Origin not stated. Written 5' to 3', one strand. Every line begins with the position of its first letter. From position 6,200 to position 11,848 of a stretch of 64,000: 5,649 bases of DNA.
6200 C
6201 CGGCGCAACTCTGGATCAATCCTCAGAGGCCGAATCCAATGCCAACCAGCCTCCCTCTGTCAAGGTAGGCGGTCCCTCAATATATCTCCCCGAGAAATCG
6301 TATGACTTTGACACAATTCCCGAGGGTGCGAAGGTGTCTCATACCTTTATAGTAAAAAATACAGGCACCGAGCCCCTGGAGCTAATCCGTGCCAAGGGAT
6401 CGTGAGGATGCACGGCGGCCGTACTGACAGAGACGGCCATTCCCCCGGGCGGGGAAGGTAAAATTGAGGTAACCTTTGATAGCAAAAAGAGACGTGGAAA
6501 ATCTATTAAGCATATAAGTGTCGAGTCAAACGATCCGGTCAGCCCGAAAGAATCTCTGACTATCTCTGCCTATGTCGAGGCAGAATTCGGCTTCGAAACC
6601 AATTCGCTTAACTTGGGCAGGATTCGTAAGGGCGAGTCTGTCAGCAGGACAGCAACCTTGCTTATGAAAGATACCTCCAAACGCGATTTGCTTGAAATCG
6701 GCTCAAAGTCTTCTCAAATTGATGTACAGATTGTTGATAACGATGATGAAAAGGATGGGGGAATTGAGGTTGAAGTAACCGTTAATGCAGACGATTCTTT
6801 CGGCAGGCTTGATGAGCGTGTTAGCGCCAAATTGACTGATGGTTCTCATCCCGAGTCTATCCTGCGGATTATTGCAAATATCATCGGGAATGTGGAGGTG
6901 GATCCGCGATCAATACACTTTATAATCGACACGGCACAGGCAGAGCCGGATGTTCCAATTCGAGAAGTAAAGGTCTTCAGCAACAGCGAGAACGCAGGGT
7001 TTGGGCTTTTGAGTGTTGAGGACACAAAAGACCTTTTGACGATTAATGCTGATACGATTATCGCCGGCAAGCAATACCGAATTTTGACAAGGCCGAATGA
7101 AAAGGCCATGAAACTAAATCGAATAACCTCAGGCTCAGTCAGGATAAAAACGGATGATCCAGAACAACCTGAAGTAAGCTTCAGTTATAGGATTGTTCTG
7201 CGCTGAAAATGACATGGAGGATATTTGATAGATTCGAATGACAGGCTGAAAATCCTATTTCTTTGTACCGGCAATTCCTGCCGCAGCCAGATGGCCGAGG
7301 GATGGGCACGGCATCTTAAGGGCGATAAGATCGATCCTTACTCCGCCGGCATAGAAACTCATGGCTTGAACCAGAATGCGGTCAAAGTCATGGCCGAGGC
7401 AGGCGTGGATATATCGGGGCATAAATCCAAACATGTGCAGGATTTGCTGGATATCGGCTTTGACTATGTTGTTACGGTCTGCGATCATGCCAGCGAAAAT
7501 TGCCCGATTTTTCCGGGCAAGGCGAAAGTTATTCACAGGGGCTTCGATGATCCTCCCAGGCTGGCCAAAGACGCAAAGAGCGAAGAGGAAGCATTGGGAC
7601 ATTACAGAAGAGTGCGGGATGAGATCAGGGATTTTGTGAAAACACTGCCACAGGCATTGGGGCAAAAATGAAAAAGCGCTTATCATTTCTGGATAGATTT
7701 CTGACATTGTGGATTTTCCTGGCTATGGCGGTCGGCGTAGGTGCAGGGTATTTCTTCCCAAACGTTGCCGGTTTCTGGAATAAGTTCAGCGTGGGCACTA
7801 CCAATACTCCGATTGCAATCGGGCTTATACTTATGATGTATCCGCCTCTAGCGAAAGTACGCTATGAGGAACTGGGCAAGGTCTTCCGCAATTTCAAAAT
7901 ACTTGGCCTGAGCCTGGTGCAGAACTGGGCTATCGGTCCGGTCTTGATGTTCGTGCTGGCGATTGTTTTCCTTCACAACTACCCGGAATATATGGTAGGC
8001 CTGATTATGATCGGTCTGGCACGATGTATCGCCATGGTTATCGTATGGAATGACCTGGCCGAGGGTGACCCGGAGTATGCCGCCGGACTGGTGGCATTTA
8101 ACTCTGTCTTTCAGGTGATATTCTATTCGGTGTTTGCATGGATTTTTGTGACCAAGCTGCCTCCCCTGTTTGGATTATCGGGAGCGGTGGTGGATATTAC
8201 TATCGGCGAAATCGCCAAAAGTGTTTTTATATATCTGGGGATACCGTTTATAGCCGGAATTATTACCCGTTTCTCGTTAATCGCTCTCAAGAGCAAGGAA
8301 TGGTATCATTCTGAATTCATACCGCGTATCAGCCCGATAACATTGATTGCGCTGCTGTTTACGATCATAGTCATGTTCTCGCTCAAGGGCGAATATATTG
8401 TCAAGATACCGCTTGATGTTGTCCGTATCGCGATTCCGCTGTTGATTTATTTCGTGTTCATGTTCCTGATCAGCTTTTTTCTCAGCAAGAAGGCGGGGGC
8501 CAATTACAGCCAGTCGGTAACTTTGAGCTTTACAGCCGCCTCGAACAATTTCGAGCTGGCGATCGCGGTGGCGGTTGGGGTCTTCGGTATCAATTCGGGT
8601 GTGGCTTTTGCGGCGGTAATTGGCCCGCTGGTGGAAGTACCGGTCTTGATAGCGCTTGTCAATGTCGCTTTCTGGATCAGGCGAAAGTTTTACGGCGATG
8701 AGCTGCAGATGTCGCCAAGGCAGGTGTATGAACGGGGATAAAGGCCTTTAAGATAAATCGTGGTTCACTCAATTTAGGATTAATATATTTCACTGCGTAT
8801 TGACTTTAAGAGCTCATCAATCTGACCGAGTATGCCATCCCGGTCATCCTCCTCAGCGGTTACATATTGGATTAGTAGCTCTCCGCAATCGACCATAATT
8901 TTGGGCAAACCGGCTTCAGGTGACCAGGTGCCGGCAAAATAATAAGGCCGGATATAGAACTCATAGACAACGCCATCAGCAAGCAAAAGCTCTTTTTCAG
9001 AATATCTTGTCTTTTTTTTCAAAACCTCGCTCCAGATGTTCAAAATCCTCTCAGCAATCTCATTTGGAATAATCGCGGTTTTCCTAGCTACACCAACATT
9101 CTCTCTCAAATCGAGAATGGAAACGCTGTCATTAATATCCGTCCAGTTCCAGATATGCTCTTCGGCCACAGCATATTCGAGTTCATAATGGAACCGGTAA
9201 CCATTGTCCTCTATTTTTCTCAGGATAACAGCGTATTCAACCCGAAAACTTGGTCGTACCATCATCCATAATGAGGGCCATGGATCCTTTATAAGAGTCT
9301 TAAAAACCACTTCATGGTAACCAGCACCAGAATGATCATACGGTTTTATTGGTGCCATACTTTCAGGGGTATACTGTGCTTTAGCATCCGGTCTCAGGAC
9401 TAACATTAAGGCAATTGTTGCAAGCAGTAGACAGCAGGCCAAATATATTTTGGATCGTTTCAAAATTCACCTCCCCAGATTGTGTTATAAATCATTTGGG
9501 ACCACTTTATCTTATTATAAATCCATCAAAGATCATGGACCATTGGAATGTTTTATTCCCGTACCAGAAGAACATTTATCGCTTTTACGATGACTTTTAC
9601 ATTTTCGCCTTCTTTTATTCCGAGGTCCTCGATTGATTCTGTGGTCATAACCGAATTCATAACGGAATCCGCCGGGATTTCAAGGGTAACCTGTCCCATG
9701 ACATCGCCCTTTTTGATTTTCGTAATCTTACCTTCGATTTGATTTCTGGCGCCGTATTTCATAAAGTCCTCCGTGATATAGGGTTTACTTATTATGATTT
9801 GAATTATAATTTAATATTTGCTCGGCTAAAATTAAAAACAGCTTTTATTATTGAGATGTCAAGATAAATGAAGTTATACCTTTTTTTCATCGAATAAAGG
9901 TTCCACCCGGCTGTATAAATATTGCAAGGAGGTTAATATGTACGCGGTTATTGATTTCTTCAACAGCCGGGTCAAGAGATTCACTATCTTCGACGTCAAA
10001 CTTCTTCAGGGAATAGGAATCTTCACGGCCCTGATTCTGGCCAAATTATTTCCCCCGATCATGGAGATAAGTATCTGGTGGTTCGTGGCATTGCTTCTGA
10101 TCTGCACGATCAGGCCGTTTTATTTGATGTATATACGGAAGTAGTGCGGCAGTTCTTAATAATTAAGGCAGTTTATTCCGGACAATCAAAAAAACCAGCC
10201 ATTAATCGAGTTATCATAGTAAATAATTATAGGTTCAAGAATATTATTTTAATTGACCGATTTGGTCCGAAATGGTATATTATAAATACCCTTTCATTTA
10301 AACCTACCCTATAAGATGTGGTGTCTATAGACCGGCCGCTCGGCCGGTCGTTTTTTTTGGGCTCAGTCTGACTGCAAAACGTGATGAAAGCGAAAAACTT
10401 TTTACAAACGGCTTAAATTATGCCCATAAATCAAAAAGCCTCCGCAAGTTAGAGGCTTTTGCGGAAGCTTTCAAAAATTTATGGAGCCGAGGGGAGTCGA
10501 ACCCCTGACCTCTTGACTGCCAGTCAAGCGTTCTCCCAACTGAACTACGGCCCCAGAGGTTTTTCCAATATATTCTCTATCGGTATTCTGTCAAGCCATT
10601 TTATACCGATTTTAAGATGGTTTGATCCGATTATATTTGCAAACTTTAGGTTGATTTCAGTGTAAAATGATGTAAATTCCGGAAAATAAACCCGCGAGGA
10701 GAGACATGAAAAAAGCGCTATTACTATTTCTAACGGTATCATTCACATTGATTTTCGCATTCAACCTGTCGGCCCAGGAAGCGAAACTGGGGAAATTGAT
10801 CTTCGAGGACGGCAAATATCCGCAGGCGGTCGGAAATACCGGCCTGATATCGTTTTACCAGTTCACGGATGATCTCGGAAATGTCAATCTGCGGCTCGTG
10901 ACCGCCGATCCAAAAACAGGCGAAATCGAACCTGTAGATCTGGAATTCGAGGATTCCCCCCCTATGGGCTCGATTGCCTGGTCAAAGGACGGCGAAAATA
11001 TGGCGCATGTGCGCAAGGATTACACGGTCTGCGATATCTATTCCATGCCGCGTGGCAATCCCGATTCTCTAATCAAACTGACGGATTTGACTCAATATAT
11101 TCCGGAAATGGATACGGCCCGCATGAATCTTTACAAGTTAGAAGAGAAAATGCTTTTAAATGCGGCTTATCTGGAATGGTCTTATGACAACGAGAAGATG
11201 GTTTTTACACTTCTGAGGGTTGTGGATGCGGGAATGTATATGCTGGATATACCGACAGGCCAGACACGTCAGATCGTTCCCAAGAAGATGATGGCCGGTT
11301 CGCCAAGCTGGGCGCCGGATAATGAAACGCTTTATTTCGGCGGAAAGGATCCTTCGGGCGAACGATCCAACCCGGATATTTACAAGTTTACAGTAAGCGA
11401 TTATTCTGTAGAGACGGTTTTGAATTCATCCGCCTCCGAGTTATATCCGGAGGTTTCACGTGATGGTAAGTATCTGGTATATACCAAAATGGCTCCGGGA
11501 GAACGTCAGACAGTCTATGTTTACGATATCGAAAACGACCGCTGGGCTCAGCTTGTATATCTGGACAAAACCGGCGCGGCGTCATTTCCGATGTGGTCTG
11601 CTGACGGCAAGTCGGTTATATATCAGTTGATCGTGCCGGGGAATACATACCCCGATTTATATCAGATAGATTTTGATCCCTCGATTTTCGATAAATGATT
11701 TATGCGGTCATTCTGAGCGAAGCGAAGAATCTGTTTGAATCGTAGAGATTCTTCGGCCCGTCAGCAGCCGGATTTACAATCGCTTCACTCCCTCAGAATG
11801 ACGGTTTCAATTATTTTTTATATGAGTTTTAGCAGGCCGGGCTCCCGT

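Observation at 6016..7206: In-frame UGA exactly at the first Cys of the DUF1573 CGC motif, with a SECIS-like hairpin 11 nt downstream: candidate selenoprotein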

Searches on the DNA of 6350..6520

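Call 65: search_rna_families(source=window, start=6350, end=6520, threshold=evalue, max_evalue=10)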
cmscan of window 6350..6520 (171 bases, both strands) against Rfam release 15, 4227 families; matches with E-value up to 10: 4.
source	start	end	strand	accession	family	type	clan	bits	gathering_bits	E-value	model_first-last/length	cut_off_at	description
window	6430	6462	+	RF01323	CRISPR-DR10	Gene; CRISPR;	-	11.8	39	6.3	1-37/37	no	CRISPR RNA direct repeat element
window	6378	6463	+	RF01747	msiK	Cis-reg;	-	10.9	33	3.6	1-60/60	no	msiK RNA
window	6451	6519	-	RF02119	FTX_1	Gene; lncRNA;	-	10.9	50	6.6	1-71/71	no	FTX transcript, XIST regulator conserved region 1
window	6411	6513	+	RF02267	Vax2os1_2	Gene; lncRNA;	-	5.5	55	0.68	366-466/466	no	Vax2os1 conserved region 2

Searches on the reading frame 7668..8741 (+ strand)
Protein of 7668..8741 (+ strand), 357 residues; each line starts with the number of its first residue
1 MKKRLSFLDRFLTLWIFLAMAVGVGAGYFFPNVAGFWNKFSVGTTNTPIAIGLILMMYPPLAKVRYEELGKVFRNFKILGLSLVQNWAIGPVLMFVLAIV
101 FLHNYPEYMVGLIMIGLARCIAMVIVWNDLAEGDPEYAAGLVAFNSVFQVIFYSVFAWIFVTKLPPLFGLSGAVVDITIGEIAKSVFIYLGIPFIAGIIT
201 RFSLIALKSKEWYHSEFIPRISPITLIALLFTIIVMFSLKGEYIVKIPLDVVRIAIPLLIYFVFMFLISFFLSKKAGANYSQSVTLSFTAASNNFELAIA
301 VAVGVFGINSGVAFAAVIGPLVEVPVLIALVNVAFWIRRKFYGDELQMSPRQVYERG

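Call 4: search_protein_families(library=pfam, proteins=[window:7668-8741:+], max_evalue=0.01)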
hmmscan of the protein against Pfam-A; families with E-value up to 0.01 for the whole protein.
window:7668-8741:+ (357 aa): 1 family
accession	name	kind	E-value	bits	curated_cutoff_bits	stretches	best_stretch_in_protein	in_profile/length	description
PF01758.21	SBF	-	3.2e-61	206.8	24.3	1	50-246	1-190/191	Sodium Bile acid symporter family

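Call 5: search_protein_families(library=ncbifam, proteins=[window:7668-8741:+], max_evalue=0.01)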
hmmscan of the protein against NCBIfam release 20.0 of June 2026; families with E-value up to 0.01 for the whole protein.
window:7668-8741:+ (357 aa): 2 families
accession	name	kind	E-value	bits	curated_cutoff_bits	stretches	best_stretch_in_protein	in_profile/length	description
TIGR00832.1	acr3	equivalog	1.2e-136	455.4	282.8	1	5-334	1-327/327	ACR3 family arsenite efflux transporter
TIGR00841.1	bass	subfamily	2.5e-06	26.9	326.3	1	45-321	35-291/321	bile acid:sodium symporter family transporter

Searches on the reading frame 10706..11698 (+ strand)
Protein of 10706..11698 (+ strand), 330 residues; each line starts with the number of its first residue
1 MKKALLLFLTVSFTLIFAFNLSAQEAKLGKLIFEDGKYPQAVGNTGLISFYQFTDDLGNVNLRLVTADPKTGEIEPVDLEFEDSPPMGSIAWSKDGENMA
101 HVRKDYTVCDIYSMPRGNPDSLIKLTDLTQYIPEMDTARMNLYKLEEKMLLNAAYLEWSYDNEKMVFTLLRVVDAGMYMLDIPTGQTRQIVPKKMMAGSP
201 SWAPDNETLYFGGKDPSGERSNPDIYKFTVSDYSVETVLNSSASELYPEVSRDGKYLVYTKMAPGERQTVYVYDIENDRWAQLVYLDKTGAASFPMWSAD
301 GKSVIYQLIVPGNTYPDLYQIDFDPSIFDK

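Call 36: search_protein_families(library=ncbifam, proteins=[window:10706-11698:+], max_evalue=0.00001)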
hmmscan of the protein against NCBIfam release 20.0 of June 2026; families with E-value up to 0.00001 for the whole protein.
window:10706-11698:+ (330 aa): 3 families
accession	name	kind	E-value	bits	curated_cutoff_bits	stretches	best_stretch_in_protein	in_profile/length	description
TIGR02800.1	propeller_TolB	equivalog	2.8e-21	75.9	343.15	1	157-312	241-388/418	Tol-Pal system beta propeller repeat protein TolB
NF003124.0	PRK04043.1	equivalog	1e-07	31.1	428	0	200-283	193-272/419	Tol-Pal system protein TolB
NF002183.0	PRK01029.1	equivalog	1.5e-07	30.9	405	0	246-307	330-388/429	Tol-Pal system protein TolB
